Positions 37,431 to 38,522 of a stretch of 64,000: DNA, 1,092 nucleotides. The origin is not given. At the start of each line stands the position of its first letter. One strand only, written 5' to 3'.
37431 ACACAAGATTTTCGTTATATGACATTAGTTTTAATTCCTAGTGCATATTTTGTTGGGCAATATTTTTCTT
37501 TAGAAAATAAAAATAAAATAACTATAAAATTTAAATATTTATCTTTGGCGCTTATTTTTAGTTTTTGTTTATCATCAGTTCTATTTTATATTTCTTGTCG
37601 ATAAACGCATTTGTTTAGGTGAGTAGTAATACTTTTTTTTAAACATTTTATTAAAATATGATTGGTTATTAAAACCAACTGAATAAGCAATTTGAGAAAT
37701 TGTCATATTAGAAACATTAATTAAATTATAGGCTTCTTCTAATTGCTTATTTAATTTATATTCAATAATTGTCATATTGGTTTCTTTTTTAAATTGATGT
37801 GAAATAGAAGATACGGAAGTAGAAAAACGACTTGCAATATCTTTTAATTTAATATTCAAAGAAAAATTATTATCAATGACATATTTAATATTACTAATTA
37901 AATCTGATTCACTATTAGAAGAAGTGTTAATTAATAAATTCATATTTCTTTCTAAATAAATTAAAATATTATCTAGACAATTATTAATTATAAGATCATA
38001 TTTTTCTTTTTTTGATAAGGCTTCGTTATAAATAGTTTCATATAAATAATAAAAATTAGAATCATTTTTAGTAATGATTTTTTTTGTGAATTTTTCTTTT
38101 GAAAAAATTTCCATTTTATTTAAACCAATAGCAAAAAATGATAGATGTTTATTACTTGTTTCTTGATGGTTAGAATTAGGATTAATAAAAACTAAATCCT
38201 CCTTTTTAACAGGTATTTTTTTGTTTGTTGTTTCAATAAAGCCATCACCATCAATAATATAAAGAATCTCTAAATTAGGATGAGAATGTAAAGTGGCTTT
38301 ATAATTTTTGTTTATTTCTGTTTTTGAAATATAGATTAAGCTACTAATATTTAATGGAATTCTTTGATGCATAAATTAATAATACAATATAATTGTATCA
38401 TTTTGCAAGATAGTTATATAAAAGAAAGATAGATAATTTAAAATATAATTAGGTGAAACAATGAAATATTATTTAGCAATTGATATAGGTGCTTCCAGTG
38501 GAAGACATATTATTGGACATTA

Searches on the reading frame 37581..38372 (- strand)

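Call 80: search_protein_families(library=pfam, proteins=[window:37581-38372:-], max_evalue=0.001)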
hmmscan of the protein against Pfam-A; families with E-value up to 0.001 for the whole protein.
window:37581-38372:- (263 aa): 4 families
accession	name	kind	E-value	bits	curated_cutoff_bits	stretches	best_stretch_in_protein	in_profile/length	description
PF12833.13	HTH_18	-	2.1e-18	66.8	33.6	1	179-256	1-78/80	Helix-turn-helix domain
PF00165.29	HTH_AraC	-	7.8e-15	55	26.6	2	221-256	7-41/42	Bacterial regulatory helix-turn-helix proteins, AraC family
PF07883.17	Cupin_2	-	3.6e-07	30.2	27.2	1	21-74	6-61/70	Cupin domain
PF02311.25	AraC_binding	-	1.2e-06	28.8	21.1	1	22-84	14-76/135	AraC-like ligand binding domain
